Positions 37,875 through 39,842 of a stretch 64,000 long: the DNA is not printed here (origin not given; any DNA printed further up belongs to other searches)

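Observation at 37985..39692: Sialidase with FRIP + four Asp-boxes under a near-perfect sigma70 promoter ending 6 nt before the ATG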

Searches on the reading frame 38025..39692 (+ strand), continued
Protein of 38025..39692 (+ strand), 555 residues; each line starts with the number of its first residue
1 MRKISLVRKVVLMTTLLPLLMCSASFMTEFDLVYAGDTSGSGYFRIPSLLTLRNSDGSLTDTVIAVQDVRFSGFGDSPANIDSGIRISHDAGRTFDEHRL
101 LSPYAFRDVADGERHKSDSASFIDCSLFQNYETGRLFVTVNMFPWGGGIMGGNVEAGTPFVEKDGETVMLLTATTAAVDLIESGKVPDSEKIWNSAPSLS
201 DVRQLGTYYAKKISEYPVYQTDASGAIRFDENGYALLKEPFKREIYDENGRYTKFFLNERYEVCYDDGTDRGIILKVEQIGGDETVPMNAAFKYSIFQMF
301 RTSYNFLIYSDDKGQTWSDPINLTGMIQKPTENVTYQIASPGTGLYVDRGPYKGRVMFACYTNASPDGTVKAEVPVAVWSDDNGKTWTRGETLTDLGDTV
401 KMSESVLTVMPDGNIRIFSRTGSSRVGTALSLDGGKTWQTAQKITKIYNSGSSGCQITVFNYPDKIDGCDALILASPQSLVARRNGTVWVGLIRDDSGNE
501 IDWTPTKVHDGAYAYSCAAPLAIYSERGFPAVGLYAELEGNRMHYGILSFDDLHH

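Call 15: find_encoding_contigs(protein=P0009, flank=10000, max_places=2)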
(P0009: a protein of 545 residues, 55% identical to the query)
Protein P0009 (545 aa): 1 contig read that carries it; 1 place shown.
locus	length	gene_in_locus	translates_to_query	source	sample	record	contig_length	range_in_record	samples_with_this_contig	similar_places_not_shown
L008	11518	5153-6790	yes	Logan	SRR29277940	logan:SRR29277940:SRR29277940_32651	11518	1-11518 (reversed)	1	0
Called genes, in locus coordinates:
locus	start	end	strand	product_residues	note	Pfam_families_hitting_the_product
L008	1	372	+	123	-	?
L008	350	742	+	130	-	PF01648:ACPS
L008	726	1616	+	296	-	PF09986:DUF2225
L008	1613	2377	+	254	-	PF01416:PseudoU_synth_1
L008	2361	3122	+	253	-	PF03167:UDG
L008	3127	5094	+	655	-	PF17764:PriA_3primeBD, PF00270:DEAD, PF04851:ResIII, PF13604:AAA_30, PF00271:Helicase_C, PF18319:Zn_ribbon_PriA (weak), PF18074:PriA_C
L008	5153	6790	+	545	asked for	PF02012:BNR (faint), PF13088:BNR_2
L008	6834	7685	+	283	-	-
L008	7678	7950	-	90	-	-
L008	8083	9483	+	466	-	PF01408:GFO_IDH_MocA, PF21252:Glyco_hydro_109_C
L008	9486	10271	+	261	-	PF07286:D-Glu_cyclase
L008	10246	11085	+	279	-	PF14336:GLUCM-like_C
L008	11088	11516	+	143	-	?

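Call 16: find_encoding_contigs(protein=P0004, flank=10000, max_places=2)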
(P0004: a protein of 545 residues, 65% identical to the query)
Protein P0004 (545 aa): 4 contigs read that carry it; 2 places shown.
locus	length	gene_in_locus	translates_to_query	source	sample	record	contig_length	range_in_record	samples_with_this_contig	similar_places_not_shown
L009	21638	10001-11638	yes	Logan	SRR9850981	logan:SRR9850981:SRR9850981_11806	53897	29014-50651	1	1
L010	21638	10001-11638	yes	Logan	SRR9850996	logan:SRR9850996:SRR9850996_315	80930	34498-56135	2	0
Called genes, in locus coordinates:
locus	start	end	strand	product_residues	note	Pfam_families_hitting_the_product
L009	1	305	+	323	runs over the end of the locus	PF00551:Formyl_trans_N, PF02911:Formyl_trans_C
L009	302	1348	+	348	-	PF03793:PASTA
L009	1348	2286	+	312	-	-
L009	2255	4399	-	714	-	-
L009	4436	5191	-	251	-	PF23023:Anti-Pycsar_Apyc1, PF00753:Lactamase_B, PF12706:Lactamase_B_2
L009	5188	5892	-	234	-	PF01128:IspD, PF12804:NTP_transf_3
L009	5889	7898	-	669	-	PF13328:HD_4, PF01966:HD, PF04607:RelA_SpoT, PF02824:TGS, PF28438:RelA_RIS, PF13291:ACT_4 (faint)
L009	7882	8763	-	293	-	PF17827:PrmC_N, PF05175:MTS, PF13489:Methyltransf_23 (faint), PF08242:Methyltransf_12 (weak), PF13649:Methyltransf_25 (weak)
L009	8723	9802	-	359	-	PF03462:PCRF, PF00472:RF-1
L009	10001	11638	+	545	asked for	PF02012:BNR (faint), PF13088:BNR_2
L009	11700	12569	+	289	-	-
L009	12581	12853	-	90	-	-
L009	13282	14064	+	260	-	PF07286:D-Glu_cyclase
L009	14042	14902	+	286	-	PF14336:GLUCM-like_C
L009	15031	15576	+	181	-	PF02682:CT_C_D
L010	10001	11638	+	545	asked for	PF02012:BNR (faint), PF13088:BNR_2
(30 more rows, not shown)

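Call 24: list_cluster_members(proteins=[P0001, P0003])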
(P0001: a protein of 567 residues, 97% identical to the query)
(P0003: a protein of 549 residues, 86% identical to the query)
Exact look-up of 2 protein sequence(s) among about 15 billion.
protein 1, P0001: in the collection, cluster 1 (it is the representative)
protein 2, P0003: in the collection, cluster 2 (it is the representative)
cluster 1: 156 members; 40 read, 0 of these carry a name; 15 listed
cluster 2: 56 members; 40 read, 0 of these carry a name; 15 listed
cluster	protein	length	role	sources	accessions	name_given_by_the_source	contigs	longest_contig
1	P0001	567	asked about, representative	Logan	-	-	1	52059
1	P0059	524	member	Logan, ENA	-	-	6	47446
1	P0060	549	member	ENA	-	-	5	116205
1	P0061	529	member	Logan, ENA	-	-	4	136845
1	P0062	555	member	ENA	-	-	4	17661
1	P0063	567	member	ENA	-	-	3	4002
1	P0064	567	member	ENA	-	-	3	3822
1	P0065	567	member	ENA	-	-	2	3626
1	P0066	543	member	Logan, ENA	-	-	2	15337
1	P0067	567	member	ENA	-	-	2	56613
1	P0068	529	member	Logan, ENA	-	-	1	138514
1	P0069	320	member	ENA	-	-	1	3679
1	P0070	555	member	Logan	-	-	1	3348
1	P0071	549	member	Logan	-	-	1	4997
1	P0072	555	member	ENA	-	-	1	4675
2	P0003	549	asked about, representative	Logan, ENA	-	-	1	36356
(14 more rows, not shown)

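Call 26: find_related_loci(query=A1, collection=genome_contigs, flank=10000)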
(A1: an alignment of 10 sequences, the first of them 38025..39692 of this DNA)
Query A1 (555 aa) in genome_contigs; peptide patterns used: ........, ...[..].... (x = any residue, [..] = any of these).
10 stretches matched a pattern; 5 encode a relative of the query (tblastn E <= 1e-3); 5 distinct loci.
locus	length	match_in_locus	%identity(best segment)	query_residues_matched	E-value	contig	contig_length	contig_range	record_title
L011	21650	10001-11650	86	6-555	0e+0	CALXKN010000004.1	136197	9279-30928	MAG: uncultured Spirochaetes bacterium isolate BRZ_BB__bin28 genome assembly, contig: BRZ_BB__NODE_110_length_136197_cov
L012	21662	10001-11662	65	4-555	0e+0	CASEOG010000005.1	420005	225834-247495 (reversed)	uncultured Spirochaetales bacterium isolate A50_L2_350350_idba_bin.171 genome assembly, contig: A50_L2_350350_idba_bin.1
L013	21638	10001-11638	64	6-555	0e+0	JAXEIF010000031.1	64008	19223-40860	MAG: Spirochaetia bacterium isolate SUG3664 k141_5364668, whole genome shotgun sequence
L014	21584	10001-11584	57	26-555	0e+0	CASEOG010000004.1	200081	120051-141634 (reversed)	uncultured Spirochaetales bacterium isolate A50_L2_350350_idba_bin.171 genome assembly, contig: A50_L2_350350_idba_bin.1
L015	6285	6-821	53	265-537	1e-87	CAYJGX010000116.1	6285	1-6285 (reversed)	MAG TPA_asm: uncultured Spirochaetaceae bacterium isolate ERP123703_co3_213 genome assembly, contig: NODE_14499_length_6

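Call 49: predict_structure(alignment_id=A2)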
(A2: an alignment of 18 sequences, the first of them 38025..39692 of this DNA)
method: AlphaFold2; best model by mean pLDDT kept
length: 555 residues; sequences in the alignment: 18
mean_pLDDT: 90.6   pTM: 0.89
mean pLDDT of the five models: 90.6, 89.8, 88.7, 88.5, 87.8
residues with pLDDT >= 90: 416; 70-90: 108; 50-70: 17; < 50: 14
segments of 3 or more residues with pLDDT < 50: 1-5, 16-24
pLDDT, mean of each block of 10 residues (from residue 1): 50 49 65 83 92 97 96 86 96 95 93 85 96 97 88 83 92 93 94 85 88 92 95 94 96 97 96 96 94 94 94 95 84 89 96 97 90 95 95 92 96 97 94 97 91 82 96 93 92 96 94 93 95 92 91 84
secondary structure, 60 per line:
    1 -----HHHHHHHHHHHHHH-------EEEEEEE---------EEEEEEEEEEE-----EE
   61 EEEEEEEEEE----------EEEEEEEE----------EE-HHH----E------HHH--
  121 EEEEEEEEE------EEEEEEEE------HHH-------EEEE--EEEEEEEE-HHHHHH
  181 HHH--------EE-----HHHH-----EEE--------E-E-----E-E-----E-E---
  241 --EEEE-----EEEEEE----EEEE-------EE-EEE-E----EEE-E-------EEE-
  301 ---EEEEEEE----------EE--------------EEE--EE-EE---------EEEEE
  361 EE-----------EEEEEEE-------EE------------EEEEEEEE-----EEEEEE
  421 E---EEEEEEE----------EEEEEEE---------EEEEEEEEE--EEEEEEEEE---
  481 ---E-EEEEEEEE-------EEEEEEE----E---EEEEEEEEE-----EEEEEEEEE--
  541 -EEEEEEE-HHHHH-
elements in order: H6-19 E27-33 E43-53 E59-70 E81-88 E121-129 E136-143 E160-163 E166-173 H175-183 H199-202 E208-210 E243-246 E252-257 E262-265 E276-278 E285-287 E297-299 E304-310 E337-339 E356-362 E374-380 E402-409 E415-421 E425-431 E442-448 E458-466 E469-477 E486-493 E501-507 E516-524 E530-538 E542-548 H550-554

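Call 53: fold_search(model_id=the predicted structure, library=pdb)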
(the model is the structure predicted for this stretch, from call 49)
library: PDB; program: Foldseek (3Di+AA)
matches with E <= 10: 1064; with E <= 0.001: 481
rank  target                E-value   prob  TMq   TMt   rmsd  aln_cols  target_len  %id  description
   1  4x6k                  2.6e-40  1.00  0.71  0.81   4.5       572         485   26  Crystal structure of the intramolecular trans-sialidase from Ruminococcus gnavus in complex with Siastatin B (released 2015-07-22)
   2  2bf6                  4.4e-40  1.00  0.68  0.84   4.0       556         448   27  Atomic Resolution Structure of the bacterial sialidase NanI from Clostridium perfringens in complex with alpha-Sialic Ac (released 2006-03-09)
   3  4x4a                  7.6e-40  1.00  0.69  0.78   5.4       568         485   26  Crystal structure of the intramolecular trans-sialidase from Ruminococcus gnavus in complex with 2,7-Anhydro-Neu5Ac (released 2015-07-22)
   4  4x47                  1.2e-39  1.00  0.71  0.80   5.3       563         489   26  Crystal structure of the intramolecular trans-sialidase from Ruminococcus gnavus in complex with Neu5Ac2en (released 2015-07-22)
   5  8u2a                  2.8e-39  1.00  0.68  0.83   4.3       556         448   27  Crystal structure of NanI in complex with Neu5,9Ac (released 2024-09-04)
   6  5tsp_A                4.1e-39  1.00  0.67  0.83   4.5       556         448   26  Crystal structure of the catalytic domain of Clostridium perfringens neuraminidase (NanI) in complex with a CHES (released 2017-03-29)
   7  8u5o                  4.9e-39  1.00  0.68  0.83   4.7       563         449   26  The structure of the catalytic domain of NanI sialdase in complex with Neu5Gc (released 2024-09-04)
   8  1sll                  6.1e-39  1.00  0.71  0.59   4.9       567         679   27  SIALIDASE L FROM LEECH MACROBDELLA DECORA (released 1998-12-16)
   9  3h71_A                4.0e-36  1.00  0.67  0.78   4.8       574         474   23  Crystal structure of Streptococcus pneumoniae D39 neuraminidase A precursor (NanA) (released 2009-05-12)
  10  8uvv                  8.1e-36  1.00  0.67  0.82   5.0       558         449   26  The NanJ sialidase catalytic domain in complex with Neu5Ac (released 2024-09-04)
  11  8url                  9.5e-36  1.00  0.67  0.82   4.9       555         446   26  The Apo NanJ structure from Clostridium perfringens (released 2024-09-04)
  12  9c20                  1.2e-35  1.00  0.67  0.82   4.8       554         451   26  The Sialidase NanJ in complex with Neu5,9Ac (released 2024-09-04)
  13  2ya4_B                1.3e-35  1.00  0.64  0.75   7.7       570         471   22  Crystal structure of Streptococcus pneumoniae NanA (TIGR4) (released 2011-04-27)
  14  2ya7_A                2.0e-35  1.00  0.68  0.80   5.0       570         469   22  Crystal structure of Streptococcus pneumoniae NanA (TIGR4) in complex with Zanamivir (released 2011-04-27)
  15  2w20_B                3.3e-35  1.00  0.67  0.79   5.1       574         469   22  Structure of the catalytic domain of the native NanA sialidase from Streptococcus pneumoniae (released 2008-12-23)
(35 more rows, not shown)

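Call 68: find_encoding_contigs(protein=P0061, flank=3000, max_places=3)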
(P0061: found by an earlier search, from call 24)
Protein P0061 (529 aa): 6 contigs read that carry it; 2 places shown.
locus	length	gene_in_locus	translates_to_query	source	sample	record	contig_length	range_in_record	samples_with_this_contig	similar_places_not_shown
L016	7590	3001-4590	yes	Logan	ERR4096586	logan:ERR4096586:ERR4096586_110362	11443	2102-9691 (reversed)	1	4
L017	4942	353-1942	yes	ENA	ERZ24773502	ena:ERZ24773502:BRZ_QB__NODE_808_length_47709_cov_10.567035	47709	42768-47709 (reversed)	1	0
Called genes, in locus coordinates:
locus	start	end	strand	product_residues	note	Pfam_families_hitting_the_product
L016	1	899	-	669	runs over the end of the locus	PF13328:HD_4, PF01966:HD, PF04607:RelA_SpoT, PF02824:TGS, PF28438:RelA_RIS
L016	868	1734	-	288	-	PF17827:PrmC_N, PF01170:UPF0020 (weak), PF05175:MTS, PF13489:Methyltransf_23 (faint), PF13847:Methyltransf_31, PF08242:Methyltransf_12, PF13649:Methyltransf_25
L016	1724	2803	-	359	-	PF03462:PCRF, PF00472:RF-1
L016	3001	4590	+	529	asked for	PF24316:Tli3 (faint), PF02012:BNR (faint), PF13088:BNR_2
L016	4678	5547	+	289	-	-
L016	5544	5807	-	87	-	-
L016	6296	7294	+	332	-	PF00056:Ldh_1_N, PF02866:Ldh_1_C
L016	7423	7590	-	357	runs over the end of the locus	PF01841:Transglut_core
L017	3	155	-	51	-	?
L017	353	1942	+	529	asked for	PF24316:Tli3 (faint), PF02012:BNR (faint), PF13088:BNR_2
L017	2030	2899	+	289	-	-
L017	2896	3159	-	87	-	-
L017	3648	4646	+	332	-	PF00056:Ldh_1_N, PF02866:Ldh_1_C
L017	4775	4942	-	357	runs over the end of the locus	PF01841:Transglut_core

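Call 72: search_solved_structures(query=L004:12979-14385:+, max_evalue=0.001)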
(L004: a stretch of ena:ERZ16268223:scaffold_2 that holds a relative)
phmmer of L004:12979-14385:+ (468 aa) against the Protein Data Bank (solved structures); distinct sequences matched with E-value up to 0.001: 44.
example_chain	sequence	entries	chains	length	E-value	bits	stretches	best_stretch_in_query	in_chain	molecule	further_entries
6t2b_A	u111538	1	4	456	2.4e-101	343.1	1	38-456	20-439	Glycosyl hydrolase family 109 protein 2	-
2ixa_A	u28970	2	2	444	4.4e-74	253.2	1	59-457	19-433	ALPHA-N-ACETYLGALACTOSAMINIDASE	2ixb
3e82_A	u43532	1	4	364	8.8e-13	51.1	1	61-218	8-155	Putative oxidoreductase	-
1ofg_A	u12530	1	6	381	1.2e-10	44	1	40-211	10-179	GLUCOSE-FRUCTOSE OXIDOREDUCTASE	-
1ryd_A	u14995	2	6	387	1.2e-10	44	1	40-211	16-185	glucose-fructose oxidoreductase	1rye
1h6a_A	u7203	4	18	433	1.4e-10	43.8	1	40-211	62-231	PRECURSOR FORM OF GLUCOSE-FRUCTOSE OXIDOREDUCTASE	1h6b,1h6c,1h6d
1evj_A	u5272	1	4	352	2.7e-10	42.9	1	63-211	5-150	GLUCOSE-FRUCTOSE OXIDOREDUCTASE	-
9m3d_B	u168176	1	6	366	2.9e-10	42.8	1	107-216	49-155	DgpA1 from W974-1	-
3e18_A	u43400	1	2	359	1.4e-09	40.5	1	120-220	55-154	oxidoreductase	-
6jw6_A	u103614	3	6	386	1.5e-09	40.4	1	61-182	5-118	Dehydrogenase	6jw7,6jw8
5a02_A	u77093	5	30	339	2.7e-09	39.6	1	56-211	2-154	ALDOSE-ALDOSE OXIDOREDUCTASE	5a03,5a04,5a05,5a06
6a3f_A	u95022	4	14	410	5.5e-09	38.6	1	54-222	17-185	Putative dehydrogenase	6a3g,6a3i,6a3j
4h3v_A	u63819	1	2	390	6.5e-09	38.3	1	84-221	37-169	Oxidoreductase domain protein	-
5ya8_A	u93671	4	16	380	1.8e-08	36.9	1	63-222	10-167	Scyllo-inositol dehydrogenase with L-glucose dehydrogenase activity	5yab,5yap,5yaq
6ktj_A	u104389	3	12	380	1.9e-08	36.8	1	63-222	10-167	Scyllo-inositol dehydrogenase with L-glucose dehydrogenase activity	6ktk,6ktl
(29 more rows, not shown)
